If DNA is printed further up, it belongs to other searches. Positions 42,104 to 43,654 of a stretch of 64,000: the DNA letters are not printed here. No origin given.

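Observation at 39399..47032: HSDR_N nuclease-ankyrin fusion embedded among membrane/lipoprotein genes: a possible uncharacterised membrane-associated module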

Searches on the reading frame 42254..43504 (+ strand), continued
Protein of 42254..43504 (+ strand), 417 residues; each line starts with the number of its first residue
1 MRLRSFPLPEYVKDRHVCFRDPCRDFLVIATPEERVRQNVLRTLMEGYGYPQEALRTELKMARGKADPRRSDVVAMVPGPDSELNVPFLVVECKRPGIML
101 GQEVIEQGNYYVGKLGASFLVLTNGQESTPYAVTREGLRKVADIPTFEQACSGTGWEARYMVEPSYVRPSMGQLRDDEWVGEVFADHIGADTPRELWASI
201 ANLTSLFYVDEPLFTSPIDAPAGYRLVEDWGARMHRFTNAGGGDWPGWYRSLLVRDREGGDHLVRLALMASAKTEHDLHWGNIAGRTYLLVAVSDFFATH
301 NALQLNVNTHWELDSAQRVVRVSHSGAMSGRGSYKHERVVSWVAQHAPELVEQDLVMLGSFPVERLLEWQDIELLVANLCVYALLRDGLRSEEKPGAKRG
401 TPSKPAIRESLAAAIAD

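Call 32: find_encoding_contigs(protein=P0040, flank=10000, max_places=6)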
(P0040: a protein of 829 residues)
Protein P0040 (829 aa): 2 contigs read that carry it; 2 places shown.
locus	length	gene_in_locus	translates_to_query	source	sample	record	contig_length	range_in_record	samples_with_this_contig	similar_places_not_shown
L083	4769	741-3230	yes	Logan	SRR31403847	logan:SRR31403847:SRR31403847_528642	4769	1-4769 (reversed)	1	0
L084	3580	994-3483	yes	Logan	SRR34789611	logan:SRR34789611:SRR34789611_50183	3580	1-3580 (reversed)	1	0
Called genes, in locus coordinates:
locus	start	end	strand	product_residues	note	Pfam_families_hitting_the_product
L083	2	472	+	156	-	?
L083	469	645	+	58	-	-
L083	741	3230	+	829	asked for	PF13588:HSDR_N_2, PF00023:Ank (weak), PF12796:Ank_2, PF13637:Ank_4, PF13857:Ank_5 (weak), PF12796:Ank_2, PF12796:Ank_2, PF12796:Ank_2, +9 more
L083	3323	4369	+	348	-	PF08666:SAF (weak), PF16976:RcpC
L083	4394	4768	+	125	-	?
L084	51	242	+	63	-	-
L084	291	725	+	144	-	-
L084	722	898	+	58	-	-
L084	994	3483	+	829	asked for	PF13588:HSDR_N_2, PF00023:Ank (weak), PF12796:Ank_2, PF13637:Ank_4, PF13857:Ank_5 (weak), PF12796:Ank_2, PF12796:Ank_2, PF12796:Ank_2, +9 more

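Call 53: predict_structure(alignment_id=A3)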
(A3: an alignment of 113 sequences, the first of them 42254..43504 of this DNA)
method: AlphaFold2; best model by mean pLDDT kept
length: 417 residues; sequences in the alignment: 113
mean_pLDDT: 94.0   pTM: 0.89
mean pLDDT of the five models: 94.0, 93.6, 93.5, 93.5, 93.4
residues with pLDDT >= 90: 370; 70-90: 23; 50-70: 15; < 50: 9
segments of 3 or more residues with pLDDT < 50: 400-406
pLDDT, mean of each block of 10 residues (from residue 1): 96 98 98 98 98 98 82 97 93 97 96 97 98 97 98 96 96 98 97 98 98 98 98 94 95 97 98 97 98 91 97 98 95 92 98 98 98 98 97 72 48 55
secondary structure, 60 per line:
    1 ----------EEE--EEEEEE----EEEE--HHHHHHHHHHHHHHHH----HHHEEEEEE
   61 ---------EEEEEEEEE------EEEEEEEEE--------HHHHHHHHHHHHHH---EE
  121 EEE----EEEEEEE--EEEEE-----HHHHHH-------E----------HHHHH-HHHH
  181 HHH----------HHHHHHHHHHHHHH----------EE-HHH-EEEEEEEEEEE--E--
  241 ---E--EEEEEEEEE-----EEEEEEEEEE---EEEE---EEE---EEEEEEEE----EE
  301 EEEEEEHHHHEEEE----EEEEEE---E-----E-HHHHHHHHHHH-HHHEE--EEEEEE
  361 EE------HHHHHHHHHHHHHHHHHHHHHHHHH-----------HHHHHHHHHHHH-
elements in order: E11-13 E16-21 E26-29 H32-47 E55-60 E70-78 E85-93 H102-115 E119-123 E128-134 E137-141 H147-152 H171-175 H177-183 H194-207 E225-235 E247-255 E261-270 E274-277 E281-283 E287-294 E299-306 H307-310 E311-314 E319-324 H336-346 E355-362 H369-393 H405-416

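Call 56: search_solved_structures(query=A3, max_evalue=1, show_alignments=2)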
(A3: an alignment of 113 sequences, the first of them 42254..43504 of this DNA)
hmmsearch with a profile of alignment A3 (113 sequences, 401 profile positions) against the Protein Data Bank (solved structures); distinct sequences matched with E-value up to 1: 2.
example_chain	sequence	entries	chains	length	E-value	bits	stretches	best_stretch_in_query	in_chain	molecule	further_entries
3h1t_A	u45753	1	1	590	4.5e-08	35.7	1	64-156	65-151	Type I site-specific restriction-modification system, R (Restriction) subunit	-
8w0p_A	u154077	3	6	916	4.9e-07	32.3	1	33-101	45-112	RM.BsaXI | site-specific DNA-methyltransferase (adenine-specific)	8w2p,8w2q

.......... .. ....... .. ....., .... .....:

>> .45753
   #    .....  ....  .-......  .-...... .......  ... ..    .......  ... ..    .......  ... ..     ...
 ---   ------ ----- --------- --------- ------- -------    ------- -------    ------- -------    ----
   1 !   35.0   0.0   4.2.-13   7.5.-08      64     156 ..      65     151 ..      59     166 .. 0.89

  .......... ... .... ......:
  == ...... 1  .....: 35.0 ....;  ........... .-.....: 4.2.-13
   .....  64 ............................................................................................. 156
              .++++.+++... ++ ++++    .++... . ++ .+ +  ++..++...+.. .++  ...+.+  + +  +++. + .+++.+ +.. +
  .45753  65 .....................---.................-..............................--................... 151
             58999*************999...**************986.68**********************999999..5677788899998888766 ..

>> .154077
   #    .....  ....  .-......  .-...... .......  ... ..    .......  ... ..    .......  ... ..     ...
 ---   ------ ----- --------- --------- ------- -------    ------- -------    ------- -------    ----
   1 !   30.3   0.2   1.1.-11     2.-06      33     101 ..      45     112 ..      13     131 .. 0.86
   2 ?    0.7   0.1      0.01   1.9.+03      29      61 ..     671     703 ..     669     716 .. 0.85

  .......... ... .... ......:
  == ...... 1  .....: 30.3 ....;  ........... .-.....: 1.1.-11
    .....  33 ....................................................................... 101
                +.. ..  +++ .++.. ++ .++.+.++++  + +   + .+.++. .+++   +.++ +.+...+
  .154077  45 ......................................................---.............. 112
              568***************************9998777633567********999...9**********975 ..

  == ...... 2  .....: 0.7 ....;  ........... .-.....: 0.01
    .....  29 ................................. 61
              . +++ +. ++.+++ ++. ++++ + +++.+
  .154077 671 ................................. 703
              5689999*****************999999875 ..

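Call 57: fold_search(model_id=the predicted structure, library=pdb)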
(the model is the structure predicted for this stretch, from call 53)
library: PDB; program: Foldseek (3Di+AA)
matches with E <= 10: 217; with E <= 0.001: 1
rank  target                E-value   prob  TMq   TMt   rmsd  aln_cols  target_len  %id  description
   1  3h1t                  9.4e-04  1.00  0.23  0.19  20.1       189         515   16  The fragment structure of a putative HsdR subunit of a type I restriction enzyme from Vibrio vulnificus YJ016 (released 2009-10-20)
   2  7zrz_AP1              1.3e-01  0.85  0.18  0.36   5.8       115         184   16  Structure of the human tRNA splicing endonuclease defines substrate recognition (released 2023-05-17)
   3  9y1l_B                1.7e-01  0.85  0.19  0.45   5.5       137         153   13  Crystal Structure of Putative Restriction Endonuclease Domain-Containing Protein from Leptospirillum ferriphilum YSK (released 2025-09-10)
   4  9y1l_A                1.7e-01  0.85  0.19  0.46   5.6       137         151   14  Crystal Structure of Putative Restriction Endonuclease Domain-Containing Protein from Leptospirillum ferriphilum YSK (released 2025-09-10)
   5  6okh_A                2.1e-01  0.75  0.19  0.39   9.2       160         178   13  Structure of an uncharacterized protein from Leptospira borgpetersenii serovar Hardjo-bovis (strain JB197) (released 2019-05-08)
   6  6rw6_A                3.6e-01  0.11  0.12  0.03  19.2       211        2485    8  Cryo-EM structure of Photorhabdus luminescens TcdA1 (released 2019-10-23)
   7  3ijm_B                3.8e-01  0.72  0.18  0.43   4.2       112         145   14  The structure of a restriction endonuclease-like fold superfamily protein from Spirosoma linguale. (released 2009-09-22)
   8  4be7_B                4.0e-01  0.66  0.10  0.05   4.6        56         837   23  MUTANT (K220R) OF THE HSDR SUBUNIT OF THE ECOR124I RESTRICTION ENZYME IN COMPLEX WITH ATP (released 2014-03-26)
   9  4my6_A                5.6e-01  0.06  0.08  0.22  15.0       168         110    6  EnaH-EVH1 in complex with peptidomimetic low-molecular weight inhibitor Ac-[2-Cl-F]-[ProM-2]-[ProM-1]-OH (released 2014-10-15)
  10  2w00_A                6.3e-01  0.63  0.13  0.07   4.4        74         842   16  Crystal structure of the HsdR subunit of the EcoR124I restriction enzyme in complex with ATP (released 2008-12-16)
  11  1ui7_A                7.4e-01  0.01  0.10  0.08  26.4       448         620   12  Site-directed mutagenesis of His433 involved in binding of copper ion in Arthrobacter globiformis amine oxidase (released 2004-04-20)
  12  2yx9_A                8.3e-01  0.03  0.08  0.06  21.6       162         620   12  Crystal structure of D298K copper amine oxidase from Arthrobacter globiformis (released 2008-04-08)
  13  4be7_D                8.8e-01  0.47  0.10  0.05   4.2        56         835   25  MUTANT (K220R) OF THE HSDR SUBUNIT OF THE ECOR124I RESTRICTION ENZYME IN COMPLEX WITH ATP (released 2014-03-26)
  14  3cqn_A                8.8e-01  0.03  0.07  0.14  16.4       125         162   11  Crystal Structure of the Lipocalin domain of Violaxanthin de-epoxidase (VDE) at pH7 (released 2009-04-21)
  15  3obw                  9.8e-01  0.05  0.06  0.08  15.9       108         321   10  Crystal structure of two archaeal Pelotas reveal inter-domain structural plasticity (released 2010-09-01)
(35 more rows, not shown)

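Call 63: fold_search(model_id=the predicted structure, library=viral)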
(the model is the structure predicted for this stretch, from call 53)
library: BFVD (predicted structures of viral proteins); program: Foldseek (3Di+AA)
matches with E <= 10: 395; with E <= 0.001: 0
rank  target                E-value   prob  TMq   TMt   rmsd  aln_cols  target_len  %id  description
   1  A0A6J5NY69            1.2e-03  1.00  0.23  0.24   6.6       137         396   18  Type I restriction enzyme R protein, N-terminal domain containing protein [uncultured Caudovirales phage]
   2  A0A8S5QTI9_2          6.7e-02  0.08  0.12  0.06  19.3       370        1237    8  Structural protein [CrAss-like virus sp. ctDAq1]
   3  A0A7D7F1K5            1.1e-01  0.13  0.11  0.13  12.9       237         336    9  Uncharacterized protein [Hymenopteran rhabdo-related virus OKIAV8]
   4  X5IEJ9                1.5e-01  0.10  0.13  0.09  17.2       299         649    9  Uncharacterized protein [Pseudomonas phage KPP25]
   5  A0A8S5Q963            1.7e-01  1.00  0.09  0.60   1.9        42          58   40  Uncharacterized protein [Siphoviridae sp. ctUGR26]
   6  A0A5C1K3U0            3.5e-01  0.04  0.08  0.07  12.9       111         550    7  PB2 (Fragment) [Guadeloupe mosquito quaranja-like virus 1]
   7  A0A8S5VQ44            3.7e-01  0.10  0.10  0.20  18.8       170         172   13  (no name in the UniProt tables at hand)
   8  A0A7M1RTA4            4.4e-01  0.08  0.10  0.18  21.6       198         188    8  Uncharacterized protein [uncultured phage cr109_1]
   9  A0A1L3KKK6            4.4e-01  0.05  0.09  0.06  20.1       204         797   13  Polymerase PB2 [Beihai orthomyxo-like virus 1]
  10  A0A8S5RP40            4.7e-01  0.03  0.11  0.12  23.9       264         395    6  Uncharacterized protein [virus sp. ctrcb4]
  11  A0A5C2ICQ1            4.9e-01  0.10  0.07  0.26  12.8        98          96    9  (no name in the UniProt tables at hand)
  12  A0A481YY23            4.9e-01  0.10  0.11  0.18  15.6       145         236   10  Uncharacterized protein [Marseillevirus LCMAC202]
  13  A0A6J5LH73            5.5e-01  0.18  0.11  0.17   6.2        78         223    9  Uncharacterized protein [uncultured Caudovirales phage]
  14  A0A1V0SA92            5.5e-01  0.08  0.11  0.16  15.3       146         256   10  Uncharacterized protein [Catovirus CTV1]
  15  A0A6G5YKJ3            5.5e-01  0.06  0.10  0.17  24.7       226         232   10  (no name in the UniProt tables at hand)
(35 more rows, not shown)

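Call 64: search_protein_families(library=pfam, proteins=[P0016, P0013, P0004, P0001], max_evalue=10)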
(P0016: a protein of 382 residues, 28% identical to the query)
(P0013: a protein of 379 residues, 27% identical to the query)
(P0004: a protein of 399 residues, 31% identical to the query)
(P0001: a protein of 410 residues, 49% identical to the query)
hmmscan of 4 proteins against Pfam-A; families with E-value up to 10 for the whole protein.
P0016 (382 aa): 2 families
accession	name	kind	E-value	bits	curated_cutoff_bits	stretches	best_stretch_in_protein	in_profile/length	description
PF13588.12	HSDR_N_2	-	7.5e-18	65.1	25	1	37-150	1-110/110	Type I restriction enzyme R protein N terminus (HSDR_N)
PF04313.20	HSDR_N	-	1.2e-05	25.7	25.1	1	19-142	71-197/198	Type I restriction enzyme R protein N terminus (HSDR_N)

P0013 (379 aa): 2 families
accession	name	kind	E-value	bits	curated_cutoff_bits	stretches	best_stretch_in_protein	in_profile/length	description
PF13588.12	HSDR_N_2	-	6.8e-16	58.8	25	1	34-144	1-109/110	Type I restriction enzyme R protein N terminus (HSDR_N)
PF04313.20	HSDR_N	-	0.00057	20.2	25.1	1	69-136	122-196/198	Type I restriction enzyme R protein N terminus (HSDR_N)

P0004 (399 aa): 3 families
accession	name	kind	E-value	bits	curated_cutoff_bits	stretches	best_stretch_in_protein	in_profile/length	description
PF13588.12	HSDR_N_2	-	2.9e-24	85.7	25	1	33-147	1-110/110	Type I restriction enzyme R protein N terminus (HSDR_N)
PF04313.20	HSDR_N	-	0.03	14.6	25.1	1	67-113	122-164/198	Type I restriction enzyme R protein N terminus (HSDR_N)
PF08774.17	VRR_NUC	-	0.031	14.8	23.8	1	65-102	57-93/116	VRR-NUC domain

P0001 (410 aa): 1 family
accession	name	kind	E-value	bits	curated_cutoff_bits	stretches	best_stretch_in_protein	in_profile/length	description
PF13588.12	HSDR_N_2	-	5e-25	88.2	25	1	28-144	1-110/110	Type I restriction enzyme R protein N terminus (HSDR_N)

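Call 70: search_dna_similar(query=window:42254-43504:+, collection=plasmids, mode=protein, max_rows=15, max_evalue=0.00001)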
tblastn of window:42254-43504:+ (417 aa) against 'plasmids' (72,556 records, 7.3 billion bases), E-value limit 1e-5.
Records with a match: 6; places in all: 6; records where one place covers at least 80% of the query: 2.
Best place of each record, by identity: <60% 6.
By first word of the organism name: Acidithiobacillus 2; Bacillus 1; Hymenobacter 1; Ligilactobacillus 1; Flammeovirga 1.
By predicted mobility (MOB-suite, as given by PLSDB): non-mobilizable 3; mobilizable 3.
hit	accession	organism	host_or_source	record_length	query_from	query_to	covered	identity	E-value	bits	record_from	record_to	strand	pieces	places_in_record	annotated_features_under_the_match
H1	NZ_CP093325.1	Bacillus sp. N5-665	whole organism,peat soil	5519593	1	392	94%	29.9%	1e-50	191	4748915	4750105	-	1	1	none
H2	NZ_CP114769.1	Hymenobacter canadensis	whole organism,lake water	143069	1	390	94%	28.6%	4e-30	130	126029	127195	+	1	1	type I restriction enzyme HsdR N-terminal domain-containing protein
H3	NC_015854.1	Acidithiobacillus caldus SM-1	-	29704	28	187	38%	29.9%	2e-8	64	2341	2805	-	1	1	N-6 DNA methylase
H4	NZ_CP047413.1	Ligilactobacillus salivarius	Equus caballus,Isolated and purified ...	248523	28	160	32%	31.0%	4e-8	64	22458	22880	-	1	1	N-6 DNA methylase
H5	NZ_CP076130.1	Flammeovirga kamogawensis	single bacterial isolate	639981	28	174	35%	27.7%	6e-6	56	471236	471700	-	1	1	N-6 DNA methylase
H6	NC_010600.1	Acidithiobacillus caldus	-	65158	28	133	25%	34.0%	2e-8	64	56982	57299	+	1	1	N-6 DNA methylase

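Call 71: search_dna_similar(query=window:42254-43504:+, collection=phages, mode=protein, max_rows=15, max_evalue=0.00001)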
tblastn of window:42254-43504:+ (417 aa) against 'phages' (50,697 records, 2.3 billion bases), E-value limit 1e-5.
Records with a match: 1; places in all: 1; records where one place covers at least 80% of the query: 0.
Best place of each record, by identity: <60% 1.
By first word of the organism name: Bacteriophage 1.
By host as written in the record: - 1.
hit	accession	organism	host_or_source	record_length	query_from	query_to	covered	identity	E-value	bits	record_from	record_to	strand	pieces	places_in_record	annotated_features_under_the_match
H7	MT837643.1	Bacteriophage sp.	human fecal samples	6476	31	152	29%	32.5%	8e-6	54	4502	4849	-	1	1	record has no annotation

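Call 72: get_annotated_region(hit=H2, flank=8000)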
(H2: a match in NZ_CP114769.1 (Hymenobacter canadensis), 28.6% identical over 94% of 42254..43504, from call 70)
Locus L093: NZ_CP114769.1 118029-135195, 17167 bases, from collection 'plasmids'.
description: Hymenobacter canadensis strain PAMC 29467 plasmid unnamed2, complete sequence
organism: Hymenobacter canadensis (NCBI taxid 2999067)
taxonomy: Bacteria; Bacteroidota; Cytophagia; Cytophagales; Hymenobacteraceae; Hymenobacter; Hymenobacter canadensis
host: -; source: whole organism,lake water; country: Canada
typing (MOB-suite, as given by PLSDB): mobilizable; relaxase MOBB
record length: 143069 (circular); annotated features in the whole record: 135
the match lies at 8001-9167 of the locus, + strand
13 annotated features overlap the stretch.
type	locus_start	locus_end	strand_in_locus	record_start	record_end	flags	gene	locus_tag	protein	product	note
CDS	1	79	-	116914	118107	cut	-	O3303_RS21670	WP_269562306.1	hypothetical protein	-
CDS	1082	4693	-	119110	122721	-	-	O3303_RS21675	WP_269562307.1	hypothetical protein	-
CDS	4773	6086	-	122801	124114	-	-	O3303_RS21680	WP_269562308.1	DNA/RNA non-specific endonuclease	-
CDS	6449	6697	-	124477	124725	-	-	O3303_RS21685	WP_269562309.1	hypothetical protein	-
CDS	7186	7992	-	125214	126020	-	-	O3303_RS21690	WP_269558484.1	IS5 family transposase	-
CDS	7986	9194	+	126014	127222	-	-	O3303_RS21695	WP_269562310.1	type I restriction enzyme HsdR N-terminal domain-containing protein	-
CDS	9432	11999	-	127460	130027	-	-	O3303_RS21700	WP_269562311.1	toprim domain-containing protein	-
CDS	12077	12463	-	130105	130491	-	-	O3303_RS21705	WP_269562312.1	hypothetical protein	-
CDS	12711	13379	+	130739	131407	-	-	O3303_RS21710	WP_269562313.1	hypothetical protein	-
CDS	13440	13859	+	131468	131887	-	-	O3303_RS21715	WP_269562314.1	hypothetical protein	-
CDS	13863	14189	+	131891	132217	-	-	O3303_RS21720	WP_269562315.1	hypothetical protein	-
CDS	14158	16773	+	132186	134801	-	-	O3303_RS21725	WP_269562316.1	type IV secretion system protein VirB4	-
CDS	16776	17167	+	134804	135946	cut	-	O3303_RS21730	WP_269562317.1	hypothetical protein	-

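Call 73: get_annotated_region(hit=H1, flank=8000)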
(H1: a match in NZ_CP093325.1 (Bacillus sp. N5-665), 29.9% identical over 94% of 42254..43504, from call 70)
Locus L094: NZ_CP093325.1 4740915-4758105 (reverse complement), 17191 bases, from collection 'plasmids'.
description: Bacillus sp. N5-665 strain N5/665 plasmid p1, complete sequence
organism: Bacillus sp. N5-665 (NCBI taxid 2925318)
taxonomy: Bacteria; Bacillota; Bacilli; Bacillales; Bacillaceae; Bacillus; Bacillus sp. N5-665
host: -; source: whole organism,peat soil; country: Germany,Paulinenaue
typing (MOB-suite, as given by PLSDB): non-mobilizable
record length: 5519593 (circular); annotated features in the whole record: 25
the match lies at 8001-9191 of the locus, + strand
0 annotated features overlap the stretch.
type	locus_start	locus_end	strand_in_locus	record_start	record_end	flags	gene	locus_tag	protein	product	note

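Call 80: find_related_loci(query=A1, collection=viral_contigs, flank=8000)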
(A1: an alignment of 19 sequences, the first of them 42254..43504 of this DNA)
Query A1 (417 aa) in viral_contigs; peptide patterns used: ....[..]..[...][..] (x = any residue, [..] = any of these).
50 stretches matched a pattern; 1 encode a relative of the query (tblastn E <= 1e-3); 1 distinct loci.
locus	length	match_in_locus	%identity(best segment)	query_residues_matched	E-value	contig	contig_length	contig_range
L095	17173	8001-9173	29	8-398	7e-42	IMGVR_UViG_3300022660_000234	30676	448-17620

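Call 83: search_protein_families(library=padloc, proteins=[L001:204-2321:+, L001:2366-6559:+, L009:5313-9008:+, L027:5672-9415:+, L033:5645-9445:+, L033:11201-13681:+, L030:382-3198:+, L015:13864-16938:+, L005:4472-7420:+], max_evalue=1e-8)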
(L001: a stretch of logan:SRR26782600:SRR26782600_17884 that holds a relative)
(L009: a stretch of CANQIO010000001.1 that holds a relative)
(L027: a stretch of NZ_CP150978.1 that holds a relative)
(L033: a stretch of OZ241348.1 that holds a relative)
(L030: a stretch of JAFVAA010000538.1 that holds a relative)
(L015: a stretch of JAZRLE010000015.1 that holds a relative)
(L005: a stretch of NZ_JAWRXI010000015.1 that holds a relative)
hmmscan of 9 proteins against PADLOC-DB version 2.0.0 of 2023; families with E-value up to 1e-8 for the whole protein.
L001:204-2321:+ (705 aa): 0 families

L001:2366-6559:+ (1397 aa): 0 families

L009:5313-9008:+ (1232 aa): 0 families

L027:5672-9415:+ (1248 aa): 5 families
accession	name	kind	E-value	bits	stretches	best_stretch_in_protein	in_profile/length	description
PDLC05009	PDC-S37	-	1.1e-211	704.2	2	595-1244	722-1349/1550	-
PDLC02194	Hhe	-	1.6e-111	371.8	2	706-1236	1267-1783/1911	-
PDLC03920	MkoA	-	2.2e-34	117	1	292-1079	616-1081/1112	-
PDLC03924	MkoC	-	7.1e-33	111.8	1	814-1078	669-948/1136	-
PDLC03921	MkoA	-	1.3e-16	57.5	0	310-460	1046-1204/1607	-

L033:5645-9445:+ (1267 aa): 0 families

L033:11201-13681:+ (827 aa): 0 families

L030:382-3198:+ (939 aa): 0 families

L015:13864-16938:+ (1025 aa): 5 families
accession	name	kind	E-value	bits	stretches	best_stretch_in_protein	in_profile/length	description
PDLC02196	IetA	-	3.3e-15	54.4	0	603-745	95-235/374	-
PDLC03838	DolB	-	4.8e-13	47.1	0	753-830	291-371/375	-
PDLC04232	IetA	-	1e-11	42.8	0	635-721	117-199/330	-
PDLC02195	IetA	-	3.3e-11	41.1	0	585-720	92-219/395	-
PDLC00915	TRIP13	-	4e-11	40.9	0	610-696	39-126/302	TRIP13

L005:4472-7420:+ (983 aa): 0 families
